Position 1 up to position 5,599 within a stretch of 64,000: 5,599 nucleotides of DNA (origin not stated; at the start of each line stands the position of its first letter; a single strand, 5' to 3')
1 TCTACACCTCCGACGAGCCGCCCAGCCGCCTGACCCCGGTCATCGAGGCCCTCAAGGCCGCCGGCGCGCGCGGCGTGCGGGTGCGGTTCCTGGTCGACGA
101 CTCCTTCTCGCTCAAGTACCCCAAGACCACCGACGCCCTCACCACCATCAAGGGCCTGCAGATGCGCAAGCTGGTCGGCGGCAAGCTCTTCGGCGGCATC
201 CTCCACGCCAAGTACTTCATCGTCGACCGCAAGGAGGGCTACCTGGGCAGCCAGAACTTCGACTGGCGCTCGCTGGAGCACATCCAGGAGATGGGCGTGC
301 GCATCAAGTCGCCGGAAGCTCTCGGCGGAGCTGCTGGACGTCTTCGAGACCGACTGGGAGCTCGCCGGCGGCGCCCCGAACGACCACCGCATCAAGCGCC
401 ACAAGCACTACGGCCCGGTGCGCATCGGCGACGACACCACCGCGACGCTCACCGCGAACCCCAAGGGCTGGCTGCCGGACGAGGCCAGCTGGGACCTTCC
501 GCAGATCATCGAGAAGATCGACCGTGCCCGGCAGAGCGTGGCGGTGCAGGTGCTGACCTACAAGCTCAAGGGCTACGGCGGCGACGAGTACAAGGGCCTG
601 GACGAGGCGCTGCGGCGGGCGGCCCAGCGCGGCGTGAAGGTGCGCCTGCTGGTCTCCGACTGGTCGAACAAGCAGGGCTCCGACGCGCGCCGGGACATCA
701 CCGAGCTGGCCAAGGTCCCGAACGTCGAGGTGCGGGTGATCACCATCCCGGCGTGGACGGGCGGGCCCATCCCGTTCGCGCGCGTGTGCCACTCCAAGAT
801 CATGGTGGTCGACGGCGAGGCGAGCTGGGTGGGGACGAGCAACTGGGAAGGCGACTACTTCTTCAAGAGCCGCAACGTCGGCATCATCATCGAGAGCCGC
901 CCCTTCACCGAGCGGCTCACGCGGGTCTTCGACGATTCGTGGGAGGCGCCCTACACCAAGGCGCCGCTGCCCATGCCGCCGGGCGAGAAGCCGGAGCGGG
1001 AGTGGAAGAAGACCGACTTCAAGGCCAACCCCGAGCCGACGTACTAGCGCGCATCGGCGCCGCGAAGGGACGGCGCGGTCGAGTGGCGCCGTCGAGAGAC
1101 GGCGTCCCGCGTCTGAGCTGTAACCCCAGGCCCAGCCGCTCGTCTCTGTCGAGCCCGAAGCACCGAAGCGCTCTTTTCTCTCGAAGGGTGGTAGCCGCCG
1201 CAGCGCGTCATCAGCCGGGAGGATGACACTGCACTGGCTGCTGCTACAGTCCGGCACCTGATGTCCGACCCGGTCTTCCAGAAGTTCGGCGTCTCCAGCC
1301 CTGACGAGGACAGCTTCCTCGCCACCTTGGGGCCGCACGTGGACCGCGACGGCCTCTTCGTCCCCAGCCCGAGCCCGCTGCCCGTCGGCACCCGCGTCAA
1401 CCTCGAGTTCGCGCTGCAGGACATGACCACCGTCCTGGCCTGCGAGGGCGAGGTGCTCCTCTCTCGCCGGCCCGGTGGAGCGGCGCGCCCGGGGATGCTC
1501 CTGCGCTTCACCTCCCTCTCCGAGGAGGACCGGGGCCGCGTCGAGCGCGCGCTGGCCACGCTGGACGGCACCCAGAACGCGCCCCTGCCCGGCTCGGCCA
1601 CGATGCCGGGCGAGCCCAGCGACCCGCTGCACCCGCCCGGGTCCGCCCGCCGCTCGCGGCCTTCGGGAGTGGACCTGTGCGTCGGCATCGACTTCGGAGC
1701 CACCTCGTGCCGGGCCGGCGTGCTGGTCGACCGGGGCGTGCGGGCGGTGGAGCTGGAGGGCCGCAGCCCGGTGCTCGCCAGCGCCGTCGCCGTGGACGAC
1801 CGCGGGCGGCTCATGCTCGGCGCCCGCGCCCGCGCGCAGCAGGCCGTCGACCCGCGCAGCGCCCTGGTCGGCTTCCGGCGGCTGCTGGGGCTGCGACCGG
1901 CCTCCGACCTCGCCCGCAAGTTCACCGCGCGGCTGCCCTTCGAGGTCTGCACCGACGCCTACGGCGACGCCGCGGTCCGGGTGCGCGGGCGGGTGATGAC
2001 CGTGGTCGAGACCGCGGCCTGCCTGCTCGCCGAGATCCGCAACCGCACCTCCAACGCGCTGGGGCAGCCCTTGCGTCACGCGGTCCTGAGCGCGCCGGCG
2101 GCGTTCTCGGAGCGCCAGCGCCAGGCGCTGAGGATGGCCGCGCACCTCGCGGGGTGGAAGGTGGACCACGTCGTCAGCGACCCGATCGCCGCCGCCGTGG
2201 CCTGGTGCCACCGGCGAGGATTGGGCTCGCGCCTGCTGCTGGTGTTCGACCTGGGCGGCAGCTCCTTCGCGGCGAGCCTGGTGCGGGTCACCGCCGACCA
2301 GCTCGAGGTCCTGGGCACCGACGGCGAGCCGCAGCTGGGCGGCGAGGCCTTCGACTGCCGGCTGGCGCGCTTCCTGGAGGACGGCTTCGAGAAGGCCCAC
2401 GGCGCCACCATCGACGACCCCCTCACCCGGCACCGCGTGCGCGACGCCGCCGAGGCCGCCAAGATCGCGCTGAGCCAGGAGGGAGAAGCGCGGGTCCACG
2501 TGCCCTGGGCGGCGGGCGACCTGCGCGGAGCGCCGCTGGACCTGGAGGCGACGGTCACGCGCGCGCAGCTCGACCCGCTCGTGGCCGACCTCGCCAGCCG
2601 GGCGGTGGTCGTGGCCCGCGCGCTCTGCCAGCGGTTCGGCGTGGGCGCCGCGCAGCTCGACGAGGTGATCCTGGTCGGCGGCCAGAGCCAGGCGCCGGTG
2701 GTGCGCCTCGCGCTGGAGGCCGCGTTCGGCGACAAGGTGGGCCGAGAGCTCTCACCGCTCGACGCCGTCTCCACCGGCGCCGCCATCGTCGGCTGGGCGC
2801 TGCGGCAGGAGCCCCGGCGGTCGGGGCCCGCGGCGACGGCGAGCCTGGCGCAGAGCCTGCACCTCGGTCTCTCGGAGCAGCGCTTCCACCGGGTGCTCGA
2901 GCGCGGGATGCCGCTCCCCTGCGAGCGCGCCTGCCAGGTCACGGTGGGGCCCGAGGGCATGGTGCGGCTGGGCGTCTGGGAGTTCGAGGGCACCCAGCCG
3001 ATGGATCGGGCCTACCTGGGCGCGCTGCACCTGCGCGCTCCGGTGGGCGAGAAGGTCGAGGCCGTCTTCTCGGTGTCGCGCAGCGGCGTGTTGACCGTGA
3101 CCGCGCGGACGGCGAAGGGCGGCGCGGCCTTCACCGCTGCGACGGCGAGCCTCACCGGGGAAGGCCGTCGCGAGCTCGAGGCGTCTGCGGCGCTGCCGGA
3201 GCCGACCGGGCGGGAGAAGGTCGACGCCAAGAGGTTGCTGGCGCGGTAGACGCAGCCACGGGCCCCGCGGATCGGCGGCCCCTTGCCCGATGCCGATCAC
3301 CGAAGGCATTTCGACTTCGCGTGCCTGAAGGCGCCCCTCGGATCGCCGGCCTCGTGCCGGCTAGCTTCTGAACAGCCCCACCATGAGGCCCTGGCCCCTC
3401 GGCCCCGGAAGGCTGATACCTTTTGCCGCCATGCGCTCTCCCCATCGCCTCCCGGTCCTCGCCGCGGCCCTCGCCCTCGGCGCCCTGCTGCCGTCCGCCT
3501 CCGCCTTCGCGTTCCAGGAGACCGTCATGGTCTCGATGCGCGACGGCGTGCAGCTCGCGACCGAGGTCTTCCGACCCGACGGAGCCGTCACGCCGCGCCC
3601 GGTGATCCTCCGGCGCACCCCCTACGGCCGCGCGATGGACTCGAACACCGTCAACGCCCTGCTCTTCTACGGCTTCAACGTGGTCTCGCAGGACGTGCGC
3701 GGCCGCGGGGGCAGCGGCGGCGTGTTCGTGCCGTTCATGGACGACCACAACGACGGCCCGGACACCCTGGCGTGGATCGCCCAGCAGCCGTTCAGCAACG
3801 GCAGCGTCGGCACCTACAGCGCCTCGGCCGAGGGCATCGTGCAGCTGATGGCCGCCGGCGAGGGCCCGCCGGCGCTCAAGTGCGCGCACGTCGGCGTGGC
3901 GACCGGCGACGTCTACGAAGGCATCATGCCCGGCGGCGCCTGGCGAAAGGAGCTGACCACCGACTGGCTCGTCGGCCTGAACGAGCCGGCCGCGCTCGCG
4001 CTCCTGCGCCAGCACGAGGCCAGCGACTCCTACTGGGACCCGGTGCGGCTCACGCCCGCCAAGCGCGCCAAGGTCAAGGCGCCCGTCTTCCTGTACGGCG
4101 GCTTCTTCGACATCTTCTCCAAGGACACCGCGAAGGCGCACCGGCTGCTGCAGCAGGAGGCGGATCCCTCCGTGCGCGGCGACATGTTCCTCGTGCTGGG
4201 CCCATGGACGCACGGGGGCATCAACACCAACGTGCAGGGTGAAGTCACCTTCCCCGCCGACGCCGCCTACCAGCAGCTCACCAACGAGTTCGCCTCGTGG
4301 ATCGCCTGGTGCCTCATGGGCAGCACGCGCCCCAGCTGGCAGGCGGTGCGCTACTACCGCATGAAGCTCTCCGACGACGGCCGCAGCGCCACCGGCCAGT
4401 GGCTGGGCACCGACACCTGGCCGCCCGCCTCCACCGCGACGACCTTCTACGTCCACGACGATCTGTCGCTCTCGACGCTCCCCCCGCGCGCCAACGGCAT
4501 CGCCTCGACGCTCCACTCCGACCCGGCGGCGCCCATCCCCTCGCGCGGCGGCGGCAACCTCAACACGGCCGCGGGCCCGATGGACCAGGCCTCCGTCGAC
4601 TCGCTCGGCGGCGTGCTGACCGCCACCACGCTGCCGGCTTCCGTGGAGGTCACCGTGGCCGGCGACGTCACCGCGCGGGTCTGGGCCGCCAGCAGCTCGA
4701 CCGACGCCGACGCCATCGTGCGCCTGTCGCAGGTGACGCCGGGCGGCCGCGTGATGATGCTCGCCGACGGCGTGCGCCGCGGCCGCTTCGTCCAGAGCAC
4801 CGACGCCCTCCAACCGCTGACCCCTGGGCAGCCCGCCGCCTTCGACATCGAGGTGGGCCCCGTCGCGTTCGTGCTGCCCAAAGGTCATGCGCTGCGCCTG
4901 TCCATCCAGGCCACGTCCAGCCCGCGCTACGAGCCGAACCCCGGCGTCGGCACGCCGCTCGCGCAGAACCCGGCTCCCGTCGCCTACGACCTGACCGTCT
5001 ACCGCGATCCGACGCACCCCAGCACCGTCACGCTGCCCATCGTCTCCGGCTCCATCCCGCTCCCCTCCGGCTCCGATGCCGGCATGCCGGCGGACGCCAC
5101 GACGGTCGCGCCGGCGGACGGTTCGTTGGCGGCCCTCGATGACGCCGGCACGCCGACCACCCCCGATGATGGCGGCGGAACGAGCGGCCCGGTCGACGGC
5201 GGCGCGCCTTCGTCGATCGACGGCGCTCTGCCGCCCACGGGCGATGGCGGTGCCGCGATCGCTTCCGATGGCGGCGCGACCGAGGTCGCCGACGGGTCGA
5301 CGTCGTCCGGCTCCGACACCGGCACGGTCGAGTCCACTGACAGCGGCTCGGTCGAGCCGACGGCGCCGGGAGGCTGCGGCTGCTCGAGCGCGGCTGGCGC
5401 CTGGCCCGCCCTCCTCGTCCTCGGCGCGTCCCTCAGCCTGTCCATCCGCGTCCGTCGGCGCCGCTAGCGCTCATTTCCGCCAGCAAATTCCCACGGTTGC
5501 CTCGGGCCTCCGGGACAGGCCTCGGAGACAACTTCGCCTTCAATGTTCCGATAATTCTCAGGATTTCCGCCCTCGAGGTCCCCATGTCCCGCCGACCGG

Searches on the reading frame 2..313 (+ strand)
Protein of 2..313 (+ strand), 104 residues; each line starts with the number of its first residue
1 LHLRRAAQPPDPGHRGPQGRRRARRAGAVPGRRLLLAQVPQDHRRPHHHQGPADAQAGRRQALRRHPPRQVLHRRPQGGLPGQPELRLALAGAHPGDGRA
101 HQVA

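Call 8: search_protein_families(library=pfam, proteins=[window:2-313:+], max_evalue=0.01)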
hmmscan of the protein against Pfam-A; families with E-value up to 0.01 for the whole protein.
window:2-313:+ (104 aa): 0 families

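Call 11: search_protein_families(library=pfam, proteins=[window:3-311:+], max_evalue=0.01)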
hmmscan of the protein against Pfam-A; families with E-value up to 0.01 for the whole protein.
window:3-311:+ (103 aa): 2 families
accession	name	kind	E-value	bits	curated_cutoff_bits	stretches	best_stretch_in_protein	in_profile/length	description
PF13091.12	PLDc_2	-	4.5e-15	56.1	27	1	12-103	24-117/132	PLD-like domain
PF00614.28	PLDc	-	9.2e-05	22.7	21.9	1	64-90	2-28/28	Phospholipase D Active site motif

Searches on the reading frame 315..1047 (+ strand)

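Call 8: search_protein_families(library=pfam, proteins=[window:315-1047:+], max_evalue=0.01)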
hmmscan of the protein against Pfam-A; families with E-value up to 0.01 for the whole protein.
window:315-1047:+ (244 aa): 0 families

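Call 11: search_protein_families(library=pfam, proteins=[window:316-1041:+], max_evalue=0.01)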
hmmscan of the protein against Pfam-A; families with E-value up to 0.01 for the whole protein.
window:316-1041:+ (242 aa): 4 families
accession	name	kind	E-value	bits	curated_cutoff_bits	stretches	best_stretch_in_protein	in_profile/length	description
PF13091.12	PLDc_2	-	2.9e-19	69.6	27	1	64-209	1-132/132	PLD-like domain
PF13918.12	PLDc_3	-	1.9e-07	31.4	27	1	43-138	67-169/180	PLD-like domain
PF00614.28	PLDc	-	0.00016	22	21.9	1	159-181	6-28/28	Phospholipase D Active site motif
PF11495.14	Regulator_TrmB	-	0.0023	17.7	22.2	1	94-210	37-130/233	Archaeal transcriptional regulator TrmB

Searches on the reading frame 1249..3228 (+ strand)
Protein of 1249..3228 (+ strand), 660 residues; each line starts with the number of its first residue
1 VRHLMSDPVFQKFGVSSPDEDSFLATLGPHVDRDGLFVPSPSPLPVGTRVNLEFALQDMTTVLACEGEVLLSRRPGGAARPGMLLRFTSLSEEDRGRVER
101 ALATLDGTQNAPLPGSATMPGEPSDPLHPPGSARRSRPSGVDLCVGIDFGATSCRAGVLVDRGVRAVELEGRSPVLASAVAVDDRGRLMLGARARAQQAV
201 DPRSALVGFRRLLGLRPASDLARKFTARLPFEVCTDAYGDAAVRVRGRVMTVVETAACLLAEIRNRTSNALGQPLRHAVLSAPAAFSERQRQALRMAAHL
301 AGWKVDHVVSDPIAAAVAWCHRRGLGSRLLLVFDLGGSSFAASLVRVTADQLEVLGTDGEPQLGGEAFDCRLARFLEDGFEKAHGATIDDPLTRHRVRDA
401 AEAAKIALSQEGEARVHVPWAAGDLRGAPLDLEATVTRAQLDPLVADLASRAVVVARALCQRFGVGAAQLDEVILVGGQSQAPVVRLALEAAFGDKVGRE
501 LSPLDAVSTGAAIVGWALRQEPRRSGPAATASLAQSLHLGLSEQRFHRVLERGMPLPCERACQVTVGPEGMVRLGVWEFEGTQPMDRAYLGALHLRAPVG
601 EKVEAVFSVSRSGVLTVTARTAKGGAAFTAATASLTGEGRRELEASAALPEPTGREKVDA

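Call 57: search_protein_families(library=pfam, proteins=[window:1249-3228:+], max_evalue=0.0001)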
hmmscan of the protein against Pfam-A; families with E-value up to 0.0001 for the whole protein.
window:1249-3228:+ (660 aa): 1 family
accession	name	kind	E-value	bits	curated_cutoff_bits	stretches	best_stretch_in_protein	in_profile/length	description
PF00012.26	HSP70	-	2.5e-73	247.7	20.6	1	145-625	2-489/599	Hsp70 protein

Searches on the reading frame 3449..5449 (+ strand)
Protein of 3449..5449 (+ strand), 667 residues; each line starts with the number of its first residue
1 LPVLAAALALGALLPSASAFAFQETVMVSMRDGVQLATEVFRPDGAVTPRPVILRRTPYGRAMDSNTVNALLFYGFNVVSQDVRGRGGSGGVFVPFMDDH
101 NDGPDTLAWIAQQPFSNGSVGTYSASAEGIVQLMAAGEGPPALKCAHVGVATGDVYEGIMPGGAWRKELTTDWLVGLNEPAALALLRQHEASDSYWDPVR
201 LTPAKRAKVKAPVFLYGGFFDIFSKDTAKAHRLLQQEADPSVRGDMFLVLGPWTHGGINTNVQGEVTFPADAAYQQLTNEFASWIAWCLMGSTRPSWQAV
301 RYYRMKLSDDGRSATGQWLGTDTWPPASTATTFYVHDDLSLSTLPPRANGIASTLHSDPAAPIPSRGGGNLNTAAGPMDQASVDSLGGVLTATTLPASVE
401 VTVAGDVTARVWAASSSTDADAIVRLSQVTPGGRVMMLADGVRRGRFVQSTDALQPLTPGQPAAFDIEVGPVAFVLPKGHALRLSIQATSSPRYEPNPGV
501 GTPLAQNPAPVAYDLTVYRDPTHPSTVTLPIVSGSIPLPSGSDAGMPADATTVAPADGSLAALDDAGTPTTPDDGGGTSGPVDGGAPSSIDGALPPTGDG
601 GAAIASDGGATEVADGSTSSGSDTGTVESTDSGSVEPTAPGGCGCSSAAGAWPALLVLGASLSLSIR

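Call 57: search_protein_families(library=pfam, proteins=[window:3449-5449:+], max_evalue=0.0001)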
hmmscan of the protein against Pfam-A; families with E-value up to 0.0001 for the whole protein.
window:3449-5449:+ (667 aa): 2 families
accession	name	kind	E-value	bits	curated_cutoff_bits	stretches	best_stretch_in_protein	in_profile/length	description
PF02129.25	Peptidase_S15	-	6.3e-44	151.1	23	2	32-174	1-155/262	X-Pro dipeptidyl-peptidase (S15 family)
PF08530.16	PepX_C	-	5.1e-29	102.2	22.5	1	304-527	13-216/217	X-Pro dipeptidyl-peptidase C-terminal non-catalytic domain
